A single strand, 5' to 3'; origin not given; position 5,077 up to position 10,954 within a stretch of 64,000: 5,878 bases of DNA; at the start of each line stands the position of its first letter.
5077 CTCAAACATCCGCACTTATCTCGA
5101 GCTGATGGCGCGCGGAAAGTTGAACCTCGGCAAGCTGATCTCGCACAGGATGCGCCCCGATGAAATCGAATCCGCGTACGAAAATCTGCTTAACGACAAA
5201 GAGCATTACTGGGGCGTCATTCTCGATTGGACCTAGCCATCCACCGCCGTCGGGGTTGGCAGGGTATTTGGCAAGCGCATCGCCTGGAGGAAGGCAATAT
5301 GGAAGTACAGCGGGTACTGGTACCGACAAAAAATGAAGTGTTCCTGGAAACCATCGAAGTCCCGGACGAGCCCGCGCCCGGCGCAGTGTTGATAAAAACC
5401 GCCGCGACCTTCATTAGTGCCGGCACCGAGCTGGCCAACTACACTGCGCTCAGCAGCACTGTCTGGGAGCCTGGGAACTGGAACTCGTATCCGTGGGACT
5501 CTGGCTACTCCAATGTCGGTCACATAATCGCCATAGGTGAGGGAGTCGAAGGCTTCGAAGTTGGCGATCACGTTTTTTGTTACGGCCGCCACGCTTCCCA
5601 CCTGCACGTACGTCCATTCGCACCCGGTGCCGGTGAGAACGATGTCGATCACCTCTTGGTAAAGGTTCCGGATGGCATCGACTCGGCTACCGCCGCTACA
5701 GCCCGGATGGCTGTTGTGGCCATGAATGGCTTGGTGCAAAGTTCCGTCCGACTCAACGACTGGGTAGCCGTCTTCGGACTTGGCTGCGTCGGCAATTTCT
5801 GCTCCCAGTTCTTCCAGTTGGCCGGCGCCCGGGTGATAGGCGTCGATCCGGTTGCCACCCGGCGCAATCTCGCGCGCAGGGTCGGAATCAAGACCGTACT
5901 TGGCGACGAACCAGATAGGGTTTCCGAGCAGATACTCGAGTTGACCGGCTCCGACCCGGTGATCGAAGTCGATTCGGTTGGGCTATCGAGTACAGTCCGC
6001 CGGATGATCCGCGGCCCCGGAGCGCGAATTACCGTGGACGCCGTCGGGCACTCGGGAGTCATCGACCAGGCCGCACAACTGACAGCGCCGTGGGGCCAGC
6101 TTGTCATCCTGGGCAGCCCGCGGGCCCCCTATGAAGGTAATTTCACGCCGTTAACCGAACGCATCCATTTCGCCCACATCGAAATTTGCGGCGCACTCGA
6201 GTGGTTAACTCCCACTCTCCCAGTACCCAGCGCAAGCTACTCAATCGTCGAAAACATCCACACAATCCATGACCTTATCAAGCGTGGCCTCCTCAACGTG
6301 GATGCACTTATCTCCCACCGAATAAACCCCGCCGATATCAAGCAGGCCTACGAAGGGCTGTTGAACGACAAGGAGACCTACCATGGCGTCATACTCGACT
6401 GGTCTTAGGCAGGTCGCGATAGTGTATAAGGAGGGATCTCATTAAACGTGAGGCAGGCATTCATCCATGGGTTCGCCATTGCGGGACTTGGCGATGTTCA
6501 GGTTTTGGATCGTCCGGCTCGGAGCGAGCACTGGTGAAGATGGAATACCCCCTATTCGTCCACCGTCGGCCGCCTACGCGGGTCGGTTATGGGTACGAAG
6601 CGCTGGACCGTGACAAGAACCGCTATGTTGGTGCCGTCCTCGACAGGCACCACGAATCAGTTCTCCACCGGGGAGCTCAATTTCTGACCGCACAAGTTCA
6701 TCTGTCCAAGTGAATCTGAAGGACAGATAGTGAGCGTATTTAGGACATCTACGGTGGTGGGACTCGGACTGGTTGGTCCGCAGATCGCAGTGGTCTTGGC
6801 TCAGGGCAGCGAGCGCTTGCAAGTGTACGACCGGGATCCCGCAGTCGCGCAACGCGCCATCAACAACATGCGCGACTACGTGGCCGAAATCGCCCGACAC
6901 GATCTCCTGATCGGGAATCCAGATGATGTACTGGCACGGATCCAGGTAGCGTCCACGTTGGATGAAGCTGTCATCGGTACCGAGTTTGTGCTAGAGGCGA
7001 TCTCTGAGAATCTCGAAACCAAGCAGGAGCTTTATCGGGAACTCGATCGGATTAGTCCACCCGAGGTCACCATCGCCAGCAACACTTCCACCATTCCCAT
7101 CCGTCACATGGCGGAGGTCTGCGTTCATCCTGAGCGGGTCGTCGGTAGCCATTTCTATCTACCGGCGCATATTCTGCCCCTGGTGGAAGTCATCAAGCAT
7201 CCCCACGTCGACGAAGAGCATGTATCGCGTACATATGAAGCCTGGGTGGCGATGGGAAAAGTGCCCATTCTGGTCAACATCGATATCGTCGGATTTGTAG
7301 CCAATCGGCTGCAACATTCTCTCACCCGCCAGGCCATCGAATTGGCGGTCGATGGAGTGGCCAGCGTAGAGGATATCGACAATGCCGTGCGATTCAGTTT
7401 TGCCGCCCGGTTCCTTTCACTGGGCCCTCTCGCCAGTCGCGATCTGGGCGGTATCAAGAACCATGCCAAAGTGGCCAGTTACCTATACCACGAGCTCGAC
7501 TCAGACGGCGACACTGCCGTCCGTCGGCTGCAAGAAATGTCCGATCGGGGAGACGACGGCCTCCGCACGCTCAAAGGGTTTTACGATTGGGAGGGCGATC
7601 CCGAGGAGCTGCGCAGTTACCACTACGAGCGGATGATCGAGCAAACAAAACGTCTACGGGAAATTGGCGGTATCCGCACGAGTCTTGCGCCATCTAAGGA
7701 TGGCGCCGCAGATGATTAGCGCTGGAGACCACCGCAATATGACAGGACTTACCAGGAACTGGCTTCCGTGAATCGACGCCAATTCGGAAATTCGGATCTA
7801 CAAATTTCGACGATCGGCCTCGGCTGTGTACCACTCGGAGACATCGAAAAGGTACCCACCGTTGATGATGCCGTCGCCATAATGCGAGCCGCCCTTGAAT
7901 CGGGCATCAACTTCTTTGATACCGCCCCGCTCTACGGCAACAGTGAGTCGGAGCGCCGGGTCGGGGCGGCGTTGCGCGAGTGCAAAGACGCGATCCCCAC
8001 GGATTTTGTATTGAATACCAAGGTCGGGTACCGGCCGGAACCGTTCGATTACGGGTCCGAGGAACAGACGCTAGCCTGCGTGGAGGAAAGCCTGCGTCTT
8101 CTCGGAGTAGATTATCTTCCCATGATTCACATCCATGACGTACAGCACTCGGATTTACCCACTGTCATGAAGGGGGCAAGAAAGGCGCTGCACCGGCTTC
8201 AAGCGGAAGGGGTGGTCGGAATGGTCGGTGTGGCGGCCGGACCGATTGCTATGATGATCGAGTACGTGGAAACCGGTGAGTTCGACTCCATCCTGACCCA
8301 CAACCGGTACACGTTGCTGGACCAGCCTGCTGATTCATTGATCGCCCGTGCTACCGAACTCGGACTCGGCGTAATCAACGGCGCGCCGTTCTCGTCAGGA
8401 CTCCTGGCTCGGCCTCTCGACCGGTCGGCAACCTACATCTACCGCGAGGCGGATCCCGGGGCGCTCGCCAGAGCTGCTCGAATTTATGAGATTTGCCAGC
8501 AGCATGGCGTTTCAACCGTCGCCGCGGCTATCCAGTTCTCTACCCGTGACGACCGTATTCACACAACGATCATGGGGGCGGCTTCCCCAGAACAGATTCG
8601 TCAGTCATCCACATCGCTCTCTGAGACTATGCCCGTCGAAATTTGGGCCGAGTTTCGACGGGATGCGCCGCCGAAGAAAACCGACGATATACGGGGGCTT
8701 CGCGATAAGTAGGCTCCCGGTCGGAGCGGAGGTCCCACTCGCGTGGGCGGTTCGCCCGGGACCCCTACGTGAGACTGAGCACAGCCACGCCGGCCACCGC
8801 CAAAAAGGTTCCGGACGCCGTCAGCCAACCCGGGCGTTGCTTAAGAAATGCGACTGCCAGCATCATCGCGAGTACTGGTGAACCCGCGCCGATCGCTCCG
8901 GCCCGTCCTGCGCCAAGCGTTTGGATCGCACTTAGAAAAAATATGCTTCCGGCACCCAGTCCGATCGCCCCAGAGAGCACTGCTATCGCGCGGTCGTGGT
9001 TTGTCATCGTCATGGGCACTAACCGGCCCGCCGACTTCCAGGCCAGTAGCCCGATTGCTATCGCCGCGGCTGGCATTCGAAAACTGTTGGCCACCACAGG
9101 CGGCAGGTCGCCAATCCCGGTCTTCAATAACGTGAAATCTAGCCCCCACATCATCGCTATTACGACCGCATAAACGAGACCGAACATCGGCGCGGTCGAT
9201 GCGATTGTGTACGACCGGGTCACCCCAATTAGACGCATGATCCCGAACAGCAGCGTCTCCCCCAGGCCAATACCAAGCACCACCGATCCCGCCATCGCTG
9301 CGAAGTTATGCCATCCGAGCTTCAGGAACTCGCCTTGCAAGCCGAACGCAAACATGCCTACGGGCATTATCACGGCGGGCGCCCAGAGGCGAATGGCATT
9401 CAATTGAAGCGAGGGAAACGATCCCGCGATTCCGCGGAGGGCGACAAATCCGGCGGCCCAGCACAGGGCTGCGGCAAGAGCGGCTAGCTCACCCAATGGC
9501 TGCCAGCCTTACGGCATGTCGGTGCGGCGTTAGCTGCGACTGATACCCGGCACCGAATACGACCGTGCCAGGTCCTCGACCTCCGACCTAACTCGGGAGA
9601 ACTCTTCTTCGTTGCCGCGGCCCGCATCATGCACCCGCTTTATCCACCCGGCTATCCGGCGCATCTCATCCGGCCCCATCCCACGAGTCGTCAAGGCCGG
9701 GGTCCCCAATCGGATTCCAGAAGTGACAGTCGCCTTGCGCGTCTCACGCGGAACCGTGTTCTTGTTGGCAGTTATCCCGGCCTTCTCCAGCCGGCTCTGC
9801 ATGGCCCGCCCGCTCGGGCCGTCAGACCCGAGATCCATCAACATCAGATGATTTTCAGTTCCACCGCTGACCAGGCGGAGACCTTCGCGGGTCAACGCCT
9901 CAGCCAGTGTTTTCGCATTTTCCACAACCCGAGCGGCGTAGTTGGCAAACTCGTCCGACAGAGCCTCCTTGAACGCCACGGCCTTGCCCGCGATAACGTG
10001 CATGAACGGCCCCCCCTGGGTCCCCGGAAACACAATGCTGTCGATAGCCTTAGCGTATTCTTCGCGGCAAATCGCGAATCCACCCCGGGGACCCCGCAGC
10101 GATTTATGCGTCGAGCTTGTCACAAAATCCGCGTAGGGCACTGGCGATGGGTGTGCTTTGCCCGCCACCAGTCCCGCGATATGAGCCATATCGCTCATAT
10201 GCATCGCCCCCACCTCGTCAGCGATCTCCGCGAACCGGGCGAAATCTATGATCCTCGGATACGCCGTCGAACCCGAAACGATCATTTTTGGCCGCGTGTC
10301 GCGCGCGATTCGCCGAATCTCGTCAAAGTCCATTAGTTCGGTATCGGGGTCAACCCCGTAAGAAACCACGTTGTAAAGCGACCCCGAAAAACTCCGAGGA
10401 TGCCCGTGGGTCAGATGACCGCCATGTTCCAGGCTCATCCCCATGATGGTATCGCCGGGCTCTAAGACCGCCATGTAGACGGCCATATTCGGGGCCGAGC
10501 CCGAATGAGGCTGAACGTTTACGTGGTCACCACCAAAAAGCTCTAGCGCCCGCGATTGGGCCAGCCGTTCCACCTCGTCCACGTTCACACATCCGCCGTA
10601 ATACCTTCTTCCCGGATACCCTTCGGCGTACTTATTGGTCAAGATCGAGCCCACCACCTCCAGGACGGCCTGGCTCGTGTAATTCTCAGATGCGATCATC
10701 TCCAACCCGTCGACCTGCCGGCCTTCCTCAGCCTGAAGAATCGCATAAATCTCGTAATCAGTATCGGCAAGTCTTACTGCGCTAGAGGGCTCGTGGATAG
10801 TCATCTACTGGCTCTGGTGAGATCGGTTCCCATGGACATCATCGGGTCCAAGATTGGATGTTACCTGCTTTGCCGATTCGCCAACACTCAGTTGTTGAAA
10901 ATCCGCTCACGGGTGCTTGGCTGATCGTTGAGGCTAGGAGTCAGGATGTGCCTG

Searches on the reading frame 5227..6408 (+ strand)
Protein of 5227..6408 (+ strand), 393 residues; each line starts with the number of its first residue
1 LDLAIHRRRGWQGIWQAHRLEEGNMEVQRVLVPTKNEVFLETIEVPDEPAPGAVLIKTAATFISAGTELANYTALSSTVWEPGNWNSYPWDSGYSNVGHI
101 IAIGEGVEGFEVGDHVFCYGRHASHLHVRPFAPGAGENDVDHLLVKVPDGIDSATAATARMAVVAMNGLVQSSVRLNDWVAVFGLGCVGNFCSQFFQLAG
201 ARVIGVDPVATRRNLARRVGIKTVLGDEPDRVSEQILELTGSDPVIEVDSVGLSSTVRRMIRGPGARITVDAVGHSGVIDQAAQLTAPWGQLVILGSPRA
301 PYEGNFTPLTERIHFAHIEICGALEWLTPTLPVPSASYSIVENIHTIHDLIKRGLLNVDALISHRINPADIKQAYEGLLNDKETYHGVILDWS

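Call 57: search_protein_families(library=pfam, proteins=[window:5227-6408:+], max_evalue=0.0001)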
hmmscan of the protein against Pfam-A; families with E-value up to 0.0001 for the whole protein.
window:5227-6408:+ (393 aa): 2 families
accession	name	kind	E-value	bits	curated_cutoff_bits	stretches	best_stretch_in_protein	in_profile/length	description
PF00107.32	ADH_zinc_N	-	1.5e-14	54.5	31.8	1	188-322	2-111/129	Zinc-binding dehydrogenase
PF08240.17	ADH_N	-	1.7e-05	25.5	23.5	1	51-118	2-66/104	Alcohol dehydrogenase GroES-like domain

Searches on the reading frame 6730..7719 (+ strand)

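Call 57: search_protein_families(library=pfam, proteins=[window:6730-7719:+], max_evalue=0.0001)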
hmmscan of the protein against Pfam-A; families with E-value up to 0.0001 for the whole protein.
window:6730-7719:+ (329 aa): 2 families
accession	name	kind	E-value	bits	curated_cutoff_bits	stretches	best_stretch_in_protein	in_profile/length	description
PF02737.24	3HCDH_N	-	1.2e-44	152.8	22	1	8-183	3-178/180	3-hydroxyacyl-CoA dehydrogenase, NAD binding domain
PF00725.27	3HCDH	-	6e-14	52.8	22.1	1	188-287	1-97/97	3-hydroxyacyl-CoA dehydrogenase, C-terminal domain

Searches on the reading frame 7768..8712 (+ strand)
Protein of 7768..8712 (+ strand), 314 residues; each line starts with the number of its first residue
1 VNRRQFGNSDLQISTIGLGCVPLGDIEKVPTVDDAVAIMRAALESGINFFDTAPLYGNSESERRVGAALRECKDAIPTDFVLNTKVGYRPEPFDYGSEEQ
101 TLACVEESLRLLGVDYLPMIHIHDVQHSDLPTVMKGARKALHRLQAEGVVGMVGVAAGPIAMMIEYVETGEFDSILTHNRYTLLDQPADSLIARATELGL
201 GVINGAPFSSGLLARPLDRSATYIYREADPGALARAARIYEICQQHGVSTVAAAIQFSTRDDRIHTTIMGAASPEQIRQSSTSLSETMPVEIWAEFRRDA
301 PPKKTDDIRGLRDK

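Call 57: search_protein_families(library=pfam, proteins=[window:7768-8712:+], max_evalue=0.0001)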
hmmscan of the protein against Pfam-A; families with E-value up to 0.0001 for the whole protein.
window:7768-8712:+ (314 aa): 1 family
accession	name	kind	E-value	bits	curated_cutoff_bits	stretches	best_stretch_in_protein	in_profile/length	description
PF00248.27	Aldo_ket_red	-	7.4e-42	143.8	24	1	16-293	2-283/291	Aldo/keto reductase family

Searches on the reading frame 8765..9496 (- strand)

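Call 90: search_protein_families(library=pfam, proteins=[window:8765-9496:-], max_evalue=0.01)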
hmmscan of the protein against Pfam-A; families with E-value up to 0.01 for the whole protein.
window:8765-9496:- (243 aa): 1 family
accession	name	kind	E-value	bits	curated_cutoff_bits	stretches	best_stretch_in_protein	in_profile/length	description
PF00892.27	EamA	-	7.4e-27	94.7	28.2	2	104-241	1-134/135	EamA-like transporter family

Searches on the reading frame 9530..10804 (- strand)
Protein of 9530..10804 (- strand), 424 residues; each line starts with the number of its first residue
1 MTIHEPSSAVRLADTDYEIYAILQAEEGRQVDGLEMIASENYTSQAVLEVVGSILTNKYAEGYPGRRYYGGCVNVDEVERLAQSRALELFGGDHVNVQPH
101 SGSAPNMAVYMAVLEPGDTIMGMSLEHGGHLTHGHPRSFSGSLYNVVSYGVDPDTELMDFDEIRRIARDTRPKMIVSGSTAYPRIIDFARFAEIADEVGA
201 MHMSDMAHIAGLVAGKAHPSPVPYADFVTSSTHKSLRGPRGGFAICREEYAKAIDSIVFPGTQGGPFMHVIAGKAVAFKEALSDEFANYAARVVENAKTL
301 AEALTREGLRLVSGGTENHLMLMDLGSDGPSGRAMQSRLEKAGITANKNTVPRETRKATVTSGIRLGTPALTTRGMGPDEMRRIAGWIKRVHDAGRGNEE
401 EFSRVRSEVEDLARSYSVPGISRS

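Call 57: search_protein_families(library=pfam, proteins=[window:9530-10804:-], max_evalue=0.0001)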
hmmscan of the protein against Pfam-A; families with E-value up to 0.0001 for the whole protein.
window:9530-10804:- (424 aa): 3 families
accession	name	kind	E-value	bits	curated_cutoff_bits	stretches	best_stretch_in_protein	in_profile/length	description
PF00464.25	SHMT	-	9.2e-159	528.7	27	1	12-388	1-399/399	Serine hydroxymethyltransferase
PF00155.27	Aminotran_1_2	-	8.6e-08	32.2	19.7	1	88-370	53-348/361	Aminotransferase class I and II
PF01212.27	Beta_elim_lyase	-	8.4e-06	25.7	27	1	83-348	38-274/288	Beta-eliminating lyase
